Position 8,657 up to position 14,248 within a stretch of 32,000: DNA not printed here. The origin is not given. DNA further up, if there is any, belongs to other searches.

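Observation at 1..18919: Co-directional block of five large or unknown envelope genes may form an uncharacterised cell-surface or host-contact system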

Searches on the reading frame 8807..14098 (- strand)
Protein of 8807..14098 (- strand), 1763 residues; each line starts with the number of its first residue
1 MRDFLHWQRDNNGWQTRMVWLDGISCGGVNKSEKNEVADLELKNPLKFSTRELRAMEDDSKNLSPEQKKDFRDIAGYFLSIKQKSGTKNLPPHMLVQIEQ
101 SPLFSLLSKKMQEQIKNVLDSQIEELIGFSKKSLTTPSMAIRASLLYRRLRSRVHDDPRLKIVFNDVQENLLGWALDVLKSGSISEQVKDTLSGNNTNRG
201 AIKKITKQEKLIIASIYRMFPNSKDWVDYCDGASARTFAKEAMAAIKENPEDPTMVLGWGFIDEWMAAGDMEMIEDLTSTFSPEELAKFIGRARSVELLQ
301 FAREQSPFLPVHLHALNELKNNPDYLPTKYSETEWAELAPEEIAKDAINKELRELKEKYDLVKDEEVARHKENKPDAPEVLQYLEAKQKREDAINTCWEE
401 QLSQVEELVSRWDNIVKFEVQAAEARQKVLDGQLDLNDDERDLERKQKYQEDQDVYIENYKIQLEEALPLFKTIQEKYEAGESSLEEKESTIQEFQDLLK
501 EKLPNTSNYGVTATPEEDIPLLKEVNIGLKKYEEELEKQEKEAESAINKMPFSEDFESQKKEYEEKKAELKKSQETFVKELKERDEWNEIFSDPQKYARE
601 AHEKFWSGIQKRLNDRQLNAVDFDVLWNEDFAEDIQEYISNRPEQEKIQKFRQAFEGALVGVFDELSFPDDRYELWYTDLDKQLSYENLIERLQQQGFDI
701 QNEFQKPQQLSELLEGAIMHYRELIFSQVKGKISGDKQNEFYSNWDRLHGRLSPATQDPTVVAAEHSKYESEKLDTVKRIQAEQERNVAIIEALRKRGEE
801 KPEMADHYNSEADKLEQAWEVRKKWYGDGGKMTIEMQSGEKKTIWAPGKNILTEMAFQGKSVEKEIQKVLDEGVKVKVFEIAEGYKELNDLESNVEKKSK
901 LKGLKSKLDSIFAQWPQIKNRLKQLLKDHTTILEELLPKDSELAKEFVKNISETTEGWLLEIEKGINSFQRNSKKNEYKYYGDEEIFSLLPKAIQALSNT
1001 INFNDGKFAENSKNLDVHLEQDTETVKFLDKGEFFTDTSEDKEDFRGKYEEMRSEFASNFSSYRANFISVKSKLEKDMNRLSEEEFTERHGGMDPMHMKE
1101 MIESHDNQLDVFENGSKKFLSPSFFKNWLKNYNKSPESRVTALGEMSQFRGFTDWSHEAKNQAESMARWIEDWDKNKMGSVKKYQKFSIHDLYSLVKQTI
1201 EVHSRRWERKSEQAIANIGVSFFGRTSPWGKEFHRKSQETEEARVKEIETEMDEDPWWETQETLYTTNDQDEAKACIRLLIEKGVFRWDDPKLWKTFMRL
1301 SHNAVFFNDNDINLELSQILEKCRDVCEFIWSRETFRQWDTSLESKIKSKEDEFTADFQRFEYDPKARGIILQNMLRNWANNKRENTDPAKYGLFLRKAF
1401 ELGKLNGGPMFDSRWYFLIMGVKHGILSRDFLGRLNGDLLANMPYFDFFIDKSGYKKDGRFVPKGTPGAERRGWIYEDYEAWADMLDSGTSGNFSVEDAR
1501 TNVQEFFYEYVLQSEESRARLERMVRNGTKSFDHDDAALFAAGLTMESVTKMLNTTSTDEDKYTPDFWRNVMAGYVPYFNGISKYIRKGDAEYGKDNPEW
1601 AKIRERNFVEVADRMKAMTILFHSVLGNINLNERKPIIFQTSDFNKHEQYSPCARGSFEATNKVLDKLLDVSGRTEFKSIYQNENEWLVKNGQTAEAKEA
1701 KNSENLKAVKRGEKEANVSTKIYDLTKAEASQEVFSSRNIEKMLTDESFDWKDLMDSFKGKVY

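Call 5: search_protein_families(library=pfam, proteins=[window:8807-14098:-], max_evalue=0.1)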
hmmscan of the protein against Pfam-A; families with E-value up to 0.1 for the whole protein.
window:8807-14098:- (1763 aa): 0 families

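Call 7: search_protein_families(library=ncbifam, proteins=[window:8807-14098:-], max_evalue=0.1)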
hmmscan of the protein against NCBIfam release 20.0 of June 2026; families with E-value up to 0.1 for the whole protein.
window:8807-14098:- (1763 aa): 0 families

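Call 9: search_solved_structures(query=window:8807-14098:-, max_evalue=10)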
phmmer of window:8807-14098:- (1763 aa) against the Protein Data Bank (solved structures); distinct sequences matched with E-value up to 10: 3.
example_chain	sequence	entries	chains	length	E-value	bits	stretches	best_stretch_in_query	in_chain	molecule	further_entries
1dkg_A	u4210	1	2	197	0.055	14.2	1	403-529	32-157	NUCLEOTIDE EXCHANGE FACTOR GRPE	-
4v6w_AB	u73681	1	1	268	0.1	13.3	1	391-487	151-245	40S ribosomal protein S3a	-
6xu6_AB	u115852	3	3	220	0.52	10.9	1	391-465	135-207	40S ribosomal protein S3a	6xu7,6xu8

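Call 11: find_encoding_contigs(protein=window:8807-14098:-, flank=10000, max_places=6)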
Protein window:8807-14098:- (1763 aa): no gene with exactly this product is on record in the collection.

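Call 12: find_homologous_proteins(query=window:8807-14098:-, max_evalue=0.001)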
Query window:8807-14098:- (1763 aa): 6 proteins with E <= 0.001 among 8000 candidates.
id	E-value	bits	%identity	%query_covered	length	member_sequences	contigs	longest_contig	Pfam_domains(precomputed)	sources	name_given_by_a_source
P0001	0.0e+0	3992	100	100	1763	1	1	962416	-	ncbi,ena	-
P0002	0.0e+0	2410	60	100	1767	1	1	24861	-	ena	-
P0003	0.0e+0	2382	59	100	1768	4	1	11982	-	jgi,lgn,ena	-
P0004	0.0e+0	2242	57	100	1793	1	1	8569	-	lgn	-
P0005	0.0e+0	2209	56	100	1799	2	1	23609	-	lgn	-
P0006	0.0e+0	1657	44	99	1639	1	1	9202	-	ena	-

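Call 13: find_encoding_contigs(protein=P0001, flank=10000, max_places=3)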
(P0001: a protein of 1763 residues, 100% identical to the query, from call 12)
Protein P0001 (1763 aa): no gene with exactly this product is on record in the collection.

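Call 14: find_encoding_contigs(protein=P0002, flank=10000, max_places=3)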
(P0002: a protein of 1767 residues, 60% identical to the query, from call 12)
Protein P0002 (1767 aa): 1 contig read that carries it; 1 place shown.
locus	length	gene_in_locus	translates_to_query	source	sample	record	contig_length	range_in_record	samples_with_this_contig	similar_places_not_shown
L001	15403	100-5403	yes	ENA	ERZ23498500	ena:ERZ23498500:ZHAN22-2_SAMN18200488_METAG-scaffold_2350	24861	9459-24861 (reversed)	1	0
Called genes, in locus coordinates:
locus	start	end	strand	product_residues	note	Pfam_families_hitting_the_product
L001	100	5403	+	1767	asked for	-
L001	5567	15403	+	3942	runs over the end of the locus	-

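Call 15: find_encoding_contigs(protein=P0005, flank=10000, max_places=3)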
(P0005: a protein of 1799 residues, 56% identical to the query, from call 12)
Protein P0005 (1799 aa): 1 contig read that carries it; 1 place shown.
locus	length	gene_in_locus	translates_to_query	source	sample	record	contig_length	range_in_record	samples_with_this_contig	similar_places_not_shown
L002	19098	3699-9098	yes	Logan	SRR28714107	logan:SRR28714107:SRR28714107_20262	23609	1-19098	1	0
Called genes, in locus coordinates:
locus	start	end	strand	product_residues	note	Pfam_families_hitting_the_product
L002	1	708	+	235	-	?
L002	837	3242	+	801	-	-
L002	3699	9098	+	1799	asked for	-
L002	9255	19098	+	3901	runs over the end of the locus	-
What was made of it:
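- Checked: Orthologues are 3,901-3,942 aa (calls 14, 15).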

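Call 87: find_related_loci(query=A5, collection=metagenome_contigs, flank=10000)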
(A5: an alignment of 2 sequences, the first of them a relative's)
Query A5 (669 aa) in metagenome_contigs; peptide patterns used: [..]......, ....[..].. (x = any residue, [..] = any of these).
600 stretches matched a pattern, but none encodes a relative of the query by tblastn (E <= 1e-3).
